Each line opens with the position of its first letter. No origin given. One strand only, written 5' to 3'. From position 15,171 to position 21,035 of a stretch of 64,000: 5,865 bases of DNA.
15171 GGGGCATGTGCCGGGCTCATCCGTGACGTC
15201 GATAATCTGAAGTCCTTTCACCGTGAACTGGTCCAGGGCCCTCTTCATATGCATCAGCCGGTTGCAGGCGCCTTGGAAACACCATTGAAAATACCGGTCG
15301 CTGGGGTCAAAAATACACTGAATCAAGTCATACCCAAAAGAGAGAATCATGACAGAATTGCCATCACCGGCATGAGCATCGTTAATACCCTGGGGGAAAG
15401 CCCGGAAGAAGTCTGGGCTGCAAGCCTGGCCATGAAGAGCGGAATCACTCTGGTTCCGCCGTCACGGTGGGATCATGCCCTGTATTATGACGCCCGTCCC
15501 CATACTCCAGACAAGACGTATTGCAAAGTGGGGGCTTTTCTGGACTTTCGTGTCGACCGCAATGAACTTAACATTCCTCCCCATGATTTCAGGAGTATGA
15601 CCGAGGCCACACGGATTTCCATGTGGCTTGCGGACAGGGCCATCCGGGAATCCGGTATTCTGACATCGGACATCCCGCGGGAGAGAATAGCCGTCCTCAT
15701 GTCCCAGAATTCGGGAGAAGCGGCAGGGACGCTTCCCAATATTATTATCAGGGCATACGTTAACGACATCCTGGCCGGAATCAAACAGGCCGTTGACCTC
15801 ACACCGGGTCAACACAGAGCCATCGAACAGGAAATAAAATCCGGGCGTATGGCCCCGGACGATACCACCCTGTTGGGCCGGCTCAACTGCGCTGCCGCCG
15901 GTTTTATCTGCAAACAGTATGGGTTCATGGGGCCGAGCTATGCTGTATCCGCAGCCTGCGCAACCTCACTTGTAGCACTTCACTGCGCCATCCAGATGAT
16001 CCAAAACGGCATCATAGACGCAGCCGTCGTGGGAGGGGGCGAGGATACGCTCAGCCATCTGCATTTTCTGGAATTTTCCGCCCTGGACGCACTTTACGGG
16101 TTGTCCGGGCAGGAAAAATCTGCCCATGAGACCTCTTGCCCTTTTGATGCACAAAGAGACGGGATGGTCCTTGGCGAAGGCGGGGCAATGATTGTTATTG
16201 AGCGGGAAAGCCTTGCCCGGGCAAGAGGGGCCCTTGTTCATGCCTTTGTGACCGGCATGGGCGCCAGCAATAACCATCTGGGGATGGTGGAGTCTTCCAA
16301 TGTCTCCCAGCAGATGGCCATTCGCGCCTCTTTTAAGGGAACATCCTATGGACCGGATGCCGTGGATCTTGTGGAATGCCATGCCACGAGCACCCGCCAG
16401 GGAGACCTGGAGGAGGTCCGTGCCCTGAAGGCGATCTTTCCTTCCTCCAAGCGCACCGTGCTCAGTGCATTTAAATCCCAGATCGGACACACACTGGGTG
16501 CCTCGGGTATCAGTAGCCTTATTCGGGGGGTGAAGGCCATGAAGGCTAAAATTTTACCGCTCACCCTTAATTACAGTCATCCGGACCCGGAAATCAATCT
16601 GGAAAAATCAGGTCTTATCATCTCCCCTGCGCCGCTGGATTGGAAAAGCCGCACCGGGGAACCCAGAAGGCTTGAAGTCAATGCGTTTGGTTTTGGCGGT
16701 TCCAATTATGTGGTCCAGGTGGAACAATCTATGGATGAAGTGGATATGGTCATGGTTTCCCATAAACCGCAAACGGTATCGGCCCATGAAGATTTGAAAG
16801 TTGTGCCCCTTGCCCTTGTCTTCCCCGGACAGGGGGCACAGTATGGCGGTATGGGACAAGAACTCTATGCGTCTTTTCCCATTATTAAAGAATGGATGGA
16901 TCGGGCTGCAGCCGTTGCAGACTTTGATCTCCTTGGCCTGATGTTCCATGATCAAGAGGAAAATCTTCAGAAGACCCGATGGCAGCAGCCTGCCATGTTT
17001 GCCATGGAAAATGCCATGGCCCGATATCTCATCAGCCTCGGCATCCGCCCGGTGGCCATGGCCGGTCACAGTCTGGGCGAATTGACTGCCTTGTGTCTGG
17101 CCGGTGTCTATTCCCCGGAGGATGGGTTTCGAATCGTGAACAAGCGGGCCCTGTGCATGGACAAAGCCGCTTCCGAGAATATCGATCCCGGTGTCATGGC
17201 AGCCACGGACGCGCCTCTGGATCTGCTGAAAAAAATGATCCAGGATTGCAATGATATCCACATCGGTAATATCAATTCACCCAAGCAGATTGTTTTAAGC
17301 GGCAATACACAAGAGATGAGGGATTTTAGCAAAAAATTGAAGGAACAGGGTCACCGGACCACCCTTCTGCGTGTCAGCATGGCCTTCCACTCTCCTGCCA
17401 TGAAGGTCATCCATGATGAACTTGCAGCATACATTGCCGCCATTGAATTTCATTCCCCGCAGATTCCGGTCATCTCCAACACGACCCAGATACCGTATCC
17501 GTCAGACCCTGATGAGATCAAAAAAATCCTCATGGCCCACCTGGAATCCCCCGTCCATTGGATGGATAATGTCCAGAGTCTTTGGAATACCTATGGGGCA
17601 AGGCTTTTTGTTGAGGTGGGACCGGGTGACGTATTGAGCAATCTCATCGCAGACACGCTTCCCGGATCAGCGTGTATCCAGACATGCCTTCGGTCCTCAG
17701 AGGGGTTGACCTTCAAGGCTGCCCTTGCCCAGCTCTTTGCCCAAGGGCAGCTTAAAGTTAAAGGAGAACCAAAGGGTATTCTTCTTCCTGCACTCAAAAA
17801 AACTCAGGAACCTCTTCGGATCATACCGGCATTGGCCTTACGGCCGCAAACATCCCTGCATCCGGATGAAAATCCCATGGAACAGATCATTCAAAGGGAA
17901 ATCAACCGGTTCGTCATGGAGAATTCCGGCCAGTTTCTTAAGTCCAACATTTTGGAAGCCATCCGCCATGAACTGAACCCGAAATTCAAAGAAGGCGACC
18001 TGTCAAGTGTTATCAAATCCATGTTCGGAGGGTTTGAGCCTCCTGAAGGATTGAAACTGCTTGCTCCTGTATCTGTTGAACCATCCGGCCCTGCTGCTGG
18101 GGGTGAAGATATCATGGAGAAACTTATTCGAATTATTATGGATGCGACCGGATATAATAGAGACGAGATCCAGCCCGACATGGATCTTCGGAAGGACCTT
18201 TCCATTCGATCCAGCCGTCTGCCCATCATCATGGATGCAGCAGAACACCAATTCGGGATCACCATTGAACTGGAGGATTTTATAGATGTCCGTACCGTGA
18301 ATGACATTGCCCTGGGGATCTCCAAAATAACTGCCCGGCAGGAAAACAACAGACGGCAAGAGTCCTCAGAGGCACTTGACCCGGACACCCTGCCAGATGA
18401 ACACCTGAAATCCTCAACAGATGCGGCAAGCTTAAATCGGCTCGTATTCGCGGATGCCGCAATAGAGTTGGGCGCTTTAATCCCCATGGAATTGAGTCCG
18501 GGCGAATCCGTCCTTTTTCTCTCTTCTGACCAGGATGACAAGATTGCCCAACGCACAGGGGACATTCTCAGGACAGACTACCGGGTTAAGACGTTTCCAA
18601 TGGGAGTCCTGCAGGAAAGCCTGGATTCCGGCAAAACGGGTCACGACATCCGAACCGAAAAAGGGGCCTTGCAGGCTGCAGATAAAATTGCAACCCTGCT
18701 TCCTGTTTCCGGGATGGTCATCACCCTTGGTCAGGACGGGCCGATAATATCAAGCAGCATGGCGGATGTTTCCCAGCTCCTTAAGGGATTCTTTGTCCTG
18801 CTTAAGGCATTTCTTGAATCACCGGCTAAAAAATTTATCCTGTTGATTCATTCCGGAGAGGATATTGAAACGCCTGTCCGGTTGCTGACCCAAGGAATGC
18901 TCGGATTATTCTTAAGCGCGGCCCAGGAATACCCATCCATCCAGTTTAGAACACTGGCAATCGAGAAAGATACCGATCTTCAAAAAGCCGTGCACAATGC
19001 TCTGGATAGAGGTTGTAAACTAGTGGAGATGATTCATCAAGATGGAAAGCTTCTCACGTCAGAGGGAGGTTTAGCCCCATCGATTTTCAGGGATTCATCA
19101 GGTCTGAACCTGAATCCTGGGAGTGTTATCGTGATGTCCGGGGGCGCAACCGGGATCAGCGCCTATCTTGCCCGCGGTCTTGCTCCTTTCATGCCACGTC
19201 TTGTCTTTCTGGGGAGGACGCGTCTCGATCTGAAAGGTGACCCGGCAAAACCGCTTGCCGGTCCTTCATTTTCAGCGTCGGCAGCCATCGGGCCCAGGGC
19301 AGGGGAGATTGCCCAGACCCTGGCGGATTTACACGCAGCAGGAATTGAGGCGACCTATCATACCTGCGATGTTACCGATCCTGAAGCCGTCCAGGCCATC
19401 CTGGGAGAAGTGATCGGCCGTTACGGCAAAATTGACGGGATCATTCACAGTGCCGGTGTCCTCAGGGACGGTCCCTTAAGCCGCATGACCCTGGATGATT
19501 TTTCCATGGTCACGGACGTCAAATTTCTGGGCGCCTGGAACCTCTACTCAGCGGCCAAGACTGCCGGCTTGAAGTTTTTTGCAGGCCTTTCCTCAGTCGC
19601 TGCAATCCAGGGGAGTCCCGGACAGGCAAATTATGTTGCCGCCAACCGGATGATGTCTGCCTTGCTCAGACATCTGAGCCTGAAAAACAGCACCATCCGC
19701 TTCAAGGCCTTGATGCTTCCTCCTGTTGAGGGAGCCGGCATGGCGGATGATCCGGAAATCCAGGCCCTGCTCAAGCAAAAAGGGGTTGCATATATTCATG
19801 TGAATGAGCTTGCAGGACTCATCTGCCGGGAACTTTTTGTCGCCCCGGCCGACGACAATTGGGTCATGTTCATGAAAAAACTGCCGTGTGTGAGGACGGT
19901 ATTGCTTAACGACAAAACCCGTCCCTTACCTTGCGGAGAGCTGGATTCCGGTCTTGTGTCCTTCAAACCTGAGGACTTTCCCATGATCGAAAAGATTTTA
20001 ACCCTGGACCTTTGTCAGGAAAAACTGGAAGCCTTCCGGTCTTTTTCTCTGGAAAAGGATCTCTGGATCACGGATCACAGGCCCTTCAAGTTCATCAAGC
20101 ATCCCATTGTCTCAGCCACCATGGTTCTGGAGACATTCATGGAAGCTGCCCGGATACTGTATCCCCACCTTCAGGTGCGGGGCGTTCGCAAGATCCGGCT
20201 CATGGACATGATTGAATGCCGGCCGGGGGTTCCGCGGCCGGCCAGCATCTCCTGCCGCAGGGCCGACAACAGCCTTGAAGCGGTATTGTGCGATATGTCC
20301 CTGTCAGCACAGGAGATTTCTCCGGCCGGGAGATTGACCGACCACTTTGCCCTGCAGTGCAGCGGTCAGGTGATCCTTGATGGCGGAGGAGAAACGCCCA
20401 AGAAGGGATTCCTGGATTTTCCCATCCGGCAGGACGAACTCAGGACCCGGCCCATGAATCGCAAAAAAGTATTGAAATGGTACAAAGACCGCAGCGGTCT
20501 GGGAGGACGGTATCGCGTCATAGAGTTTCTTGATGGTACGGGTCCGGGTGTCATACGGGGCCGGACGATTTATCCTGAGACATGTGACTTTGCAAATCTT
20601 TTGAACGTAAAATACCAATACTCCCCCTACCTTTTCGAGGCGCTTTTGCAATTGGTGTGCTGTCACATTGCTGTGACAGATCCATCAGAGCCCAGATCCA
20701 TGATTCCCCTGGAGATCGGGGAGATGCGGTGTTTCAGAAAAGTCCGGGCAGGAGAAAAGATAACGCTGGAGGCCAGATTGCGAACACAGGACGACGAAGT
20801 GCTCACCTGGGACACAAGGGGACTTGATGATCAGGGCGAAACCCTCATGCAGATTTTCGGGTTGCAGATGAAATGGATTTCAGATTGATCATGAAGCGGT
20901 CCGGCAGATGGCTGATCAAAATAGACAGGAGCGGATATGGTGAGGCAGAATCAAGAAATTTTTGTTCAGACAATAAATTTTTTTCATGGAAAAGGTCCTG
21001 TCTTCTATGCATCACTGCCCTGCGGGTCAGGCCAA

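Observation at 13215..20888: Non-canonical megasynthase architecture: tandem FabK/PfaD-type ER-like barrels at the N-terminus, ACP placed before KR-DH, DS-to-RS ACP motif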

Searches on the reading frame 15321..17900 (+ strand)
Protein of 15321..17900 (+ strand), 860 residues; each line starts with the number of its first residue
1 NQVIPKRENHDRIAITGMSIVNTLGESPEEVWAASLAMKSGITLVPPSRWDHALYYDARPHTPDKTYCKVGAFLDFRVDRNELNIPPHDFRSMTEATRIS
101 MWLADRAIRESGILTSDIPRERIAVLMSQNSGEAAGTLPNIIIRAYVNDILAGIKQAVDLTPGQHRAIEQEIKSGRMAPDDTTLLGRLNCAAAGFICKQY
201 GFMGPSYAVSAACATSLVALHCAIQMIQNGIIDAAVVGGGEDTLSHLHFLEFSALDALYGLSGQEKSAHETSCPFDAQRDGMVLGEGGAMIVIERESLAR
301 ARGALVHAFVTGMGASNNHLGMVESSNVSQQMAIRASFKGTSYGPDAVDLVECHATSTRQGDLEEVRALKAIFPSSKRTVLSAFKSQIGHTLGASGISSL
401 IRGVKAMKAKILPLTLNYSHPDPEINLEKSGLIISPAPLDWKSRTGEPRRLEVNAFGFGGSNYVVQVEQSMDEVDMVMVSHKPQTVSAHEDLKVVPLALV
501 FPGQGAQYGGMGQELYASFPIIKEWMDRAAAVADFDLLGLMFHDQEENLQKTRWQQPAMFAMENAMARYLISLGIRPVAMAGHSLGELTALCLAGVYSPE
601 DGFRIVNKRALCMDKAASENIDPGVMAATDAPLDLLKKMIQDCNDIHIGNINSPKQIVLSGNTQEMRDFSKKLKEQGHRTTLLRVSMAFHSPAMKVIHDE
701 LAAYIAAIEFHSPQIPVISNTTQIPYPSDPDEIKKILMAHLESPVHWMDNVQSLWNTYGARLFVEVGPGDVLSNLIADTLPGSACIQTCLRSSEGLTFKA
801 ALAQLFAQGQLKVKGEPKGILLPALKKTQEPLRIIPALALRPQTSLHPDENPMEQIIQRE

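Call 45: search_solved_structures(query=window:15321-17900:+, max_evalue=1e-20)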
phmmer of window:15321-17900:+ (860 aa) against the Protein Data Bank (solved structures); distinct sequences matched with E-value up to 1e-20: 189 (the best 60 are shown).
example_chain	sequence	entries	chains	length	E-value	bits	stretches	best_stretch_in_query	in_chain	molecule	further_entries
11sz_A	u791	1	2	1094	2.3e-72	247.6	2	497-809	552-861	6-deoxyerythronolide-B synthase, Erythronolide synthase EryA2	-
9iyw_A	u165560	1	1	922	1e-70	242.2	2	497-817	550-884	Polyketide synthase,GfsA KSQ-AncAT chimeric protein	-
8in9_A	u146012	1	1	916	4e-70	240.2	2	496-809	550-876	Polyketide synthase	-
7vee_A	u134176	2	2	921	1.8e-68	234.8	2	496-809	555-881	Polyketide synthase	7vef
4mz0_A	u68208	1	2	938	3.3e-67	230.6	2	496-786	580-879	CurL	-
7uwr_A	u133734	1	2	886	6.5e-62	213.1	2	186-475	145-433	Narbonolide/10-deoxymethynolide synthase PikA1, modules 1 and 2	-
9pc6_A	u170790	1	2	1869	2.3e-61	211.2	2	173-473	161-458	6-deoxyerythronolide-B synthase,RifR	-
9pat_A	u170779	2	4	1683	9.3e-61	209.2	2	173-473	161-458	6-deoxyerythronolide-B synthase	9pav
9pat_C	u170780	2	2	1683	9.3e-61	209.2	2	173-473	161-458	6-deoxyerythronolide-B synthase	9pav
7s6b_A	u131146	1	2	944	1.2e-60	208.8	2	183-471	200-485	Polyketide synthase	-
7s6c_A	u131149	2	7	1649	1.7e-59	205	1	183-471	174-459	6-deoxyerythronolide-B synthase EryA2, modules 3 and 4, Lsd14 Polyketide synthase fusion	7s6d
5bp1_A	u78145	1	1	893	2e-59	204.8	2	190-472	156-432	Mycocerosic acid synthase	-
9d2y_A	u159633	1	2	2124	3.2e-59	204.1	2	183-473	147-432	Multifunctional mycocerosic acid synthase membrane-associated MAS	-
9d2z_A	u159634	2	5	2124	3.2e-59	204.1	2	183-473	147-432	Mycocerosic acid synthase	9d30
2hg4_A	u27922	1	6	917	3.2e-58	200.9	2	185-471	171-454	6-Deoxyerythronolide B Synthase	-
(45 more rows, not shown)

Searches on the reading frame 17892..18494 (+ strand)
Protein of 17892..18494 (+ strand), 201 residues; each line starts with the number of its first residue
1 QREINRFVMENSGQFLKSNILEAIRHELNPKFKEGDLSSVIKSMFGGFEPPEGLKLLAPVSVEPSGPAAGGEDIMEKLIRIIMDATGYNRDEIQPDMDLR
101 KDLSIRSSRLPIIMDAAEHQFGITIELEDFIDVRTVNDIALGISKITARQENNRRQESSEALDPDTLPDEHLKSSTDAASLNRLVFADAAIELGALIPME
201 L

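Call 7: search_protein_families(library=pfam, proteins=[window:17892-18494:+], max_evalue=10)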
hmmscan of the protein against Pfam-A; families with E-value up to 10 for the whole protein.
window:17892-18494:+ (201 aa): 1 family
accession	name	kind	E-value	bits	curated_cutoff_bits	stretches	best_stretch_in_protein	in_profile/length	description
PF00550.31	PP-binding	-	2.9e-07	31.1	20.8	1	76-140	1-64/67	Phosphopantetheine attachment site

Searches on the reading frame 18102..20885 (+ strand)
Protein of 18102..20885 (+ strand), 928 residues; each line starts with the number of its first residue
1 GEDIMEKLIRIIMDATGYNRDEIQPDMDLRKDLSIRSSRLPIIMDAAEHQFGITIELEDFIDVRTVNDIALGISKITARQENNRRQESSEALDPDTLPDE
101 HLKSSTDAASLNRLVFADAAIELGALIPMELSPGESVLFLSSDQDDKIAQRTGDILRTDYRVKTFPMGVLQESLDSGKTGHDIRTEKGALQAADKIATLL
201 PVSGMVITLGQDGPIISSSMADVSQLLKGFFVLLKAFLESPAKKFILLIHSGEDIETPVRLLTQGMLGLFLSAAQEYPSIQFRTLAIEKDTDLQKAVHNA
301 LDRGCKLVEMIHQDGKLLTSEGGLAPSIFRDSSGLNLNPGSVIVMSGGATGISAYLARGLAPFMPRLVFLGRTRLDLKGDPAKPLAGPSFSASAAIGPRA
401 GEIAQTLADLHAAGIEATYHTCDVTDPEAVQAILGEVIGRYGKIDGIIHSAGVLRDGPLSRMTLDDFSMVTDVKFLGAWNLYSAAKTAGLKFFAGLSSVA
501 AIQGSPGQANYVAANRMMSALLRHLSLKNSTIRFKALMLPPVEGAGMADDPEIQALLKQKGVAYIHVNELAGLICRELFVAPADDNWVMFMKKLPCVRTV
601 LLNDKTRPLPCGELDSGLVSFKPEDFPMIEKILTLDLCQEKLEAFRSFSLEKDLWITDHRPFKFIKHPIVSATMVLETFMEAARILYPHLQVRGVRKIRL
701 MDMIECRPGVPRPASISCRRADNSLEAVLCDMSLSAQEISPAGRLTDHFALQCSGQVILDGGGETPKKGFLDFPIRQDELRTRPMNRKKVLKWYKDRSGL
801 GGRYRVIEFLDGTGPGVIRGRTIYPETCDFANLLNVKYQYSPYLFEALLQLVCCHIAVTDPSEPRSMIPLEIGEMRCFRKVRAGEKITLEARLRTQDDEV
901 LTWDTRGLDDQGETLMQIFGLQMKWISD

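Call 46: search_solved_structures(query=window:18102-20885:+, max_evalue=0.01)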
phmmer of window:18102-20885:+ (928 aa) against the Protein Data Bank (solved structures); distinct sequences matched with E-value up to 0.01: 276 (the best 60 are shown).
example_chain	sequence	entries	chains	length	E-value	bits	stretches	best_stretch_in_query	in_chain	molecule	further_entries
2et6_A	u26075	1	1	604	2.2e-20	75.6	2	403-542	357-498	(3R)-hydroxyacyl-CoA dehydrogenase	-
4j1q_A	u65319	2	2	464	9e-17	63.7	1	406-537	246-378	Polyketide synthase PksJ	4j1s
3mjc_A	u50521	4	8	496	3.2e-15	58.5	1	397-573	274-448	AmphB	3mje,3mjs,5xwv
3mjv_A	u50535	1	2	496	4.8e-15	57.9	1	397-573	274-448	AmphB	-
4dif_A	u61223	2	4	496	5.6e-15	57.7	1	397-573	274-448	AmphB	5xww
5d2e_A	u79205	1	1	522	1.5e-14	56.3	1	397-563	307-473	MlnE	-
3mjt_A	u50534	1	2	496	1.6e-14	56.2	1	397-573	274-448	AmphB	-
6w7s_A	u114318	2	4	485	2.3e-14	55.7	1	393-554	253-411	EryAI | KR1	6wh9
2fr0_A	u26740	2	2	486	2.3e-14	55.7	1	393-554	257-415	Erythromycin synthase, EryAI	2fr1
4dml_A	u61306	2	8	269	1.1e-13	53.4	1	389-526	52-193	3-oxoacyl-[acyl-carrier-protein] reductase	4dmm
7m7j_B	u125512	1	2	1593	2.5e-13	52.2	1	393-554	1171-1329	EryAI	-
7m7i_B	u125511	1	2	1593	2.5e-13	52.2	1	393-554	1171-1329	EryAI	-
7m7f_B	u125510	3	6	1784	3e-13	52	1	393-554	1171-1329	EryAI,6-deoxyerythronolide-B synthase EryA3, modules 5 and 6 chimera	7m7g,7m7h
8tjn_B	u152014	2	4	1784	3e-13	52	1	393-554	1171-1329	EryAI,6-deoxyerythronolide-B synthase EryA3, modules 5 and 6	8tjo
7m7e_B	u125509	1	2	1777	3.1e-13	52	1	393-554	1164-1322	6-deoxyerythronolide-B synthase EryA2, modules 3 and 4,EryAI,6-deoxyerythronolide-B syntha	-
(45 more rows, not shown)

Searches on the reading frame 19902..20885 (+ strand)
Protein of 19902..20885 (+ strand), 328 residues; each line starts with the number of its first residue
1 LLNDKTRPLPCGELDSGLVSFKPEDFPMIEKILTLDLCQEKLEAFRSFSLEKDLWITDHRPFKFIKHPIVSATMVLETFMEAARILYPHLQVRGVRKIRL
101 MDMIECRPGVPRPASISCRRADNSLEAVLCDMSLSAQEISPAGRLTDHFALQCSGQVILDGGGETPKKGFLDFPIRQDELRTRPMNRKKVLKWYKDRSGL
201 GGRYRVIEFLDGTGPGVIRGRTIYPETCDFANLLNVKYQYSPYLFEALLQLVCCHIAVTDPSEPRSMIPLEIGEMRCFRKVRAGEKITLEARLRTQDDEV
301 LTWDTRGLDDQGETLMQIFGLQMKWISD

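Call 7: search_protein_families(library=pfam, proteins=[window:19902-20885:+], max_evalue=10)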
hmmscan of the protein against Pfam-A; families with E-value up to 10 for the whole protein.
window:19902-20885:+ (328 aa): 2 families
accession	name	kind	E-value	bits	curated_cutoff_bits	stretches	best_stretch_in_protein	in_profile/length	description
PF14765.12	PS-DH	-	4.1e-10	39.9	23.7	1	188-326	17-159/166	Polyketide synthase dehydratase N-terminal domain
PF21089.3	PKS_DH_N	-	0.044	14.2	27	1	47-119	21-89/103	Polyketide synthase dehydratase domain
